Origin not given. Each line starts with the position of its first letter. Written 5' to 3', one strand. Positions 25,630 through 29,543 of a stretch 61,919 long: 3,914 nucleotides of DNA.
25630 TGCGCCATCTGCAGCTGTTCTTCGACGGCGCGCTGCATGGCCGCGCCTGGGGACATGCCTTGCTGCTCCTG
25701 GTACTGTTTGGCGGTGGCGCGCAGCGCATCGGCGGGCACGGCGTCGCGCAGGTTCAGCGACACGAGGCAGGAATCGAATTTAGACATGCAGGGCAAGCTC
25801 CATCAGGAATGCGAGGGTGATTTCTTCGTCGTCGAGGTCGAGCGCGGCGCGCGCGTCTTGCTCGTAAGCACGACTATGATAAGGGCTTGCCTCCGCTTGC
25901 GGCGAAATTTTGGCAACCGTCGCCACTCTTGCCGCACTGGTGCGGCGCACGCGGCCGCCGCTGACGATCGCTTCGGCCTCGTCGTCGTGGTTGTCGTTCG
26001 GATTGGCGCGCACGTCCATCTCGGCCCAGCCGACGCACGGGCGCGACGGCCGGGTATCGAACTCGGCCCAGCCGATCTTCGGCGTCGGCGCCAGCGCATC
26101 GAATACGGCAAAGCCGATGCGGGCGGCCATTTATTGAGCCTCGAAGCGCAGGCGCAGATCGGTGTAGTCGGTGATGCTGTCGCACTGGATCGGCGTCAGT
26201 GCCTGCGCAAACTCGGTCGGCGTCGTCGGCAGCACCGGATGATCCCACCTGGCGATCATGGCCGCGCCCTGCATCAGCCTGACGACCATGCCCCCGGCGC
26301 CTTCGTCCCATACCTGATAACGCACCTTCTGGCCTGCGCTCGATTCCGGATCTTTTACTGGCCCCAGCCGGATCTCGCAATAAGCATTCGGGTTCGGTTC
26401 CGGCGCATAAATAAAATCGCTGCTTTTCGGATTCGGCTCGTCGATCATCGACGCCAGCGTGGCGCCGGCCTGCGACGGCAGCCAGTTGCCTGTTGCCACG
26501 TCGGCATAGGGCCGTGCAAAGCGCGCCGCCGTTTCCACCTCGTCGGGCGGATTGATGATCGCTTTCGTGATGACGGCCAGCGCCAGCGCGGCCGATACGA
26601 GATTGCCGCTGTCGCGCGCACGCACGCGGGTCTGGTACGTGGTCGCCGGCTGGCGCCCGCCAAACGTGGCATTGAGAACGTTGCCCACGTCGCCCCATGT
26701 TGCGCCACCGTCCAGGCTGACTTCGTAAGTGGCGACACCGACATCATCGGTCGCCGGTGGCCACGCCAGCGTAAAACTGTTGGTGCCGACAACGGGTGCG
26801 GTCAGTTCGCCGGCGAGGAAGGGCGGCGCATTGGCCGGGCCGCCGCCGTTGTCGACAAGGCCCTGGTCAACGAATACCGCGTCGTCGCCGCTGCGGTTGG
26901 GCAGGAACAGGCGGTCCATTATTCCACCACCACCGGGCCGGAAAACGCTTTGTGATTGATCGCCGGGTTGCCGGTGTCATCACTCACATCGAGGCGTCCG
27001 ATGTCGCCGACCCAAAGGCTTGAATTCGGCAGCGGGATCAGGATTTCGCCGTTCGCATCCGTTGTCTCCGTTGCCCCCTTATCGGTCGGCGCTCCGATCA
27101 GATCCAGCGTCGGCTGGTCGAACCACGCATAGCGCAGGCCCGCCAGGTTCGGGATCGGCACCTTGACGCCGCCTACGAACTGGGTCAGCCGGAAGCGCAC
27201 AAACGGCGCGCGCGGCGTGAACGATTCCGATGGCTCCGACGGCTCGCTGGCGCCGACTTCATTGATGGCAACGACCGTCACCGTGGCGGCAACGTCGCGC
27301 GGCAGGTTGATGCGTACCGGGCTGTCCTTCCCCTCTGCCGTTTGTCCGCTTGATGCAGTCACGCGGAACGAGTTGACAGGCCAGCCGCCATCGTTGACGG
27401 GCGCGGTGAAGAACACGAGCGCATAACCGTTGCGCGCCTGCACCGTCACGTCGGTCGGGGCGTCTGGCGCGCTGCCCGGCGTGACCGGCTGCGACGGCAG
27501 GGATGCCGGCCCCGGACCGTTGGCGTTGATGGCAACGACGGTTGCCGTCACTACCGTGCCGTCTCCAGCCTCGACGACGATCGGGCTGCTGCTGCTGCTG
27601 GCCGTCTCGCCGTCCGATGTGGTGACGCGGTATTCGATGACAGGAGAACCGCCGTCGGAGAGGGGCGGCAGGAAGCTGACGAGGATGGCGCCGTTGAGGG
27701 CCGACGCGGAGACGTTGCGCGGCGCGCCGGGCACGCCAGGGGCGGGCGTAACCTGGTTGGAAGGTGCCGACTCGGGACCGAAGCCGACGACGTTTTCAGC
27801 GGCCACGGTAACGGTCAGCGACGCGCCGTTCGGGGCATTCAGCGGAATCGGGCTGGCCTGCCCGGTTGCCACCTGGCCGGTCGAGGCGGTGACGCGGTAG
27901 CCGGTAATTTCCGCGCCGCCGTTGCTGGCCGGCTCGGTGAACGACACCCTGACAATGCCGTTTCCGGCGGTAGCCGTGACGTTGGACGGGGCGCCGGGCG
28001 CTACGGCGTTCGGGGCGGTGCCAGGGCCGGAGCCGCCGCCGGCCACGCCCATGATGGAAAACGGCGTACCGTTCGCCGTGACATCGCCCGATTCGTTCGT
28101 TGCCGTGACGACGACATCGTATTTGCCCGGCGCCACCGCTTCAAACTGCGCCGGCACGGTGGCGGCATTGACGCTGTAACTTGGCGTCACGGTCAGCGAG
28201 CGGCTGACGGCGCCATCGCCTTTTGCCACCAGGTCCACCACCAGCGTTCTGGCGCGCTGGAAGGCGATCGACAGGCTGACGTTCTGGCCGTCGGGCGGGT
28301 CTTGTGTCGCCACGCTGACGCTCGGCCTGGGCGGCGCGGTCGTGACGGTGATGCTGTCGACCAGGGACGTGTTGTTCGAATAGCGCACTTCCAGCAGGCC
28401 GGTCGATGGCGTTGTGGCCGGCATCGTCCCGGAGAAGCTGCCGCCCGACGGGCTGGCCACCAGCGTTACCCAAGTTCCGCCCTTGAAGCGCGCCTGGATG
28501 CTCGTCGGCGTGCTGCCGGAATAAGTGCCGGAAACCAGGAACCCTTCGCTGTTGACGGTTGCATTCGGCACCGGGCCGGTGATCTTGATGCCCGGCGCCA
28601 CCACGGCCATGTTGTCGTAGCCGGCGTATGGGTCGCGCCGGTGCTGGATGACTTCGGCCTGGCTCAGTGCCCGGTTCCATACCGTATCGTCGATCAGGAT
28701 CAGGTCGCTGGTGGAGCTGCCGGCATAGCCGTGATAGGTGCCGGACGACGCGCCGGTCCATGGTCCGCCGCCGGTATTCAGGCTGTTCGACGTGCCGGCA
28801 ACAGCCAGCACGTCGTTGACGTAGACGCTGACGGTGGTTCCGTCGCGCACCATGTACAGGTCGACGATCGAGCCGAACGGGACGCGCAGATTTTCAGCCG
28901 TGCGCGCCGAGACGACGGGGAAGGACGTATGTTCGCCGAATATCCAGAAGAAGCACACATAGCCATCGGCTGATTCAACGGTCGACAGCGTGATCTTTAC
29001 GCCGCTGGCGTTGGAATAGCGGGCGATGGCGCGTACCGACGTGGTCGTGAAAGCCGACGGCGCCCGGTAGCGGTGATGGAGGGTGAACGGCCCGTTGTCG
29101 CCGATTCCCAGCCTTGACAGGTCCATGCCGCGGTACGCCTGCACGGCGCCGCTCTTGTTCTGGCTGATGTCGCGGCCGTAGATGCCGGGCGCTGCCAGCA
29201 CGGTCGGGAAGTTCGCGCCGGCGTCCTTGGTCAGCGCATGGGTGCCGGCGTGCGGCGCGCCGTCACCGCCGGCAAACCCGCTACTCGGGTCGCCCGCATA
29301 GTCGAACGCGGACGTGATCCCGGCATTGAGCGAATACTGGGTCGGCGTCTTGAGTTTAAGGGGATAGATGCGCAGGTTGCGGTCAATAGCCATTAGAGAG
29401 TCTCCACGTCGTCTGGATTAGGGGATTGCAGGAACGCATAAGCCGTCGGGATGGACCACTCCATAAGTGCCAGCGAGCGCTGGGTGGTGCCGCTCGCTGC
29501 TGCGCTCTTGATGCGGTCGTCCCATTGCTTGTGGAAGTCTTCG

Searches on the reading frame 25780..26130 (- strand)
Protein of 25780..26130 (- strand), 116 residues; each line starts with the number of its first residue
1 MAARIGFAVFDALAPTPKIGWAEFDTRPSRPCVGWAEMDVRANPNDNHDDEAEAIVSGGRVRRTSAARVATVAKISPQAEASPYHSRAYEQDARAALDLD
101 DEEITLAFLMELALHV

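Call 7: search_protein_families(library=pfam, proteins=[window:25780-26130:-], max_evalue=0.1)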
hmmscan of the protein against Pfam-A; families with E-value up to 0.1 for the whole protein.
window:25780-26130:- (116 aa): 1 family
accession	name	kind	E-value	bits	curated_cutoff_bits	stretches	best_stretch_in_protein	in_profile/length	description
PF04012.17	PspA_IM30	-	0.0092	16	33.9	1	59-114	40-95/220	PspA/IM30 family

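Call 8: search_protein_families(library=phrogs, proteins=[window:25780-26130:-], max_evalue=0.01)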
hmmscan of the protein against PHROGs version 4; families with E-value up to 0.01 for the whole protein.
window:25780-26130:- (116 aa): 0 families

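Call 26: find_encoding_contigs(protein=window:25780-26130:-, flank=10000, max_places=4)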
Protein window:25780-26130:- (116 aa): 3 contigs read that carry it; 3 places shown.
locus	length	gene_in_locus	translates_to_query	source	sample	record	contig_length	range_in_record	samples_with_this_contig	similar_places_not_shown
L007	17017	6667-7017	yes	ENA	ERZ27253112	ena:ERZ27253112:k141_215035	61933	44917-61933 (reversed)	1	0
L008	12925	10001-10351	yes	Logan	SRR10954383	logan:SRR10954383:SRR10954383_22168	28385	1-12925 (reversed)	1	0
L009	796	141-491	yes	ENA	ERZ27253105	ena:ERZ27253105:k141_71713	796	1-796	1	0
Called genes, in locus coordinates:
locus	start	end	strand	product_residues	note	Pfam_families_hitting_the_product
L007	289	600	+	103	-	-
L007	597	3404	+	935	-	-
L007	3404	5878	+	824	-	PF00041:fn3 (faint)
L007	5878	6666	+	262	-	-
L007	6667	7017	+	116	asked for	-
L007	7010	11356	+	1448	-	PF18858:LPD39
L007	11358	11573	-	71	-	-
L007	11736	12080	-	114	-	-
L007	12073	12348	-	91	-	-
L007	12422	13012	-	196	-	-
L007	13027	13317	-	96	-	PF05772:NinB (weak)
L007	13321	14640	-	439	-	-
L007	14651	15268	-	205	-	PF09588:YqaJ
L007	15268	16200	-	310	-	PF03837:RecT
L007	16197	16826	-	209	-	PF07463:NUMOD4, PF13392:HNH_3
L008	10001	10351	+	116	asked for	-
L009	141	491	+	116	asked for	-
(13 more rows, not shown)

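Call 96: search_protein_families(library=ncbifam, proteins=[window:25780-26130:-], max_evalue=0.01)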
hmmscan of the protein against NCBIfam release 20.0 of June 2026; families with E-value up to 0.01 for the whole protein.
window:25780-26130:- (116 aa): 0 families

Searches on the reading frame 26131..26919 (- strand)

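Call 7: search_protein_families(library=pfam, proteins=[window:26131-26919:-], max_evalue=0.1)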
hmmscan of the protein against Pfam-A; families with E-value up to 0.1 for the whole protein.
window:26131-26919:- (262 aa): 1 family
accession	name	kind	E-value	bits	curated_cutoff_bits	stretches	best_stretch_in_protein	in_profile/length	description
PF00041.27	fn3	-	0.0016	19.1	25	1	38-104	5-71/84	Fibronectin type III domain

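Call 8: search_protein_families(library=phrogs, proteins=[window:26131-26919:-], max_evalue=0.01)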
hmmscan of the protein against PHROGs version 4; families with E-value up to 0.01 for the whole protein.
window:26131-26919:- (262 aa): 2 families
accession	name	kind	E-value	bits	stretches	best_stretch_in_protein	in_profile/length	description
phrog_6813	-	unknown function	8.6e-10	38.5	1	29-160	605-735/907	-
phrog_31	-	tail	0.0035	16.1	1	46-130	887-973/1565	central tail fiber J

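Call 96: search_protein_families(library=ncbifam, proteins=[window:26131-26919:-], max_evalue=0.01)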
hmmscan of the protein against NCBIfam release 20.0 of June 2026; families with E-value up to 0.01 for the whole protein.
window:26131-26919:- (262 aa): 1 family
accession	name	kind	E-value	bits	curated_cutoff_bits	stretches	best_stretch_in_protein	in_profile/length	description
NF041611.1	exoglucan_CbhB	equivalog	2.4e-08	32.5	1950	1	31-120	704-792/997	exoglucanase CbhB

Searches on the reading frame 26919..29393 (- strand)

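Call 7: search_protein_families(library=pfam, proteins=[window:26919-29393:-], max_evalue=0.1)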
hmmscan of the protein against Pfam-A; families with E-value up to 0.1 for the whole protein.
window:26919-29393:- (824 aa): 5 families
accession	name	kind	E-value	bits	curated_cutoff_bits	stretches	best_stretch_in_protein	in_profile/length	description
PF00041.27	fn3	-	1.8e-12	47.8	25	2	468-547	2-83/84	Fibronectin type III domain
PF25523.1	Ig_RIMBP2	-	0.00059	20.2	27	0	466-509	3-53/105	RIMBP2-like, immunoglobulin-like domain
PF13385.13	Laminin_G_3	-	0.001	19.6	27.6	1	117-248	31-150/151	Concanavalin A-like lectin/glucanases superfamily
PF16323.11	DUF4959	-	0.021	15.6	32.9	0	640-667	16-43/106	Domain of unknown function (DUF4959)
PF04234.18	CopC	-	0.034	15.6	23.3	0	395-447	44-92/92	CopC domain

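Call 8: search_protein_families(library=phrogs, proteins=[window:26919-29393:-], max_evalue=0.01)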
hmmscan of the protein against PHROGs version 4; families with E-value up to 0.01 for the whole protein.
window:26919-29393:- (824 aa): 0 families
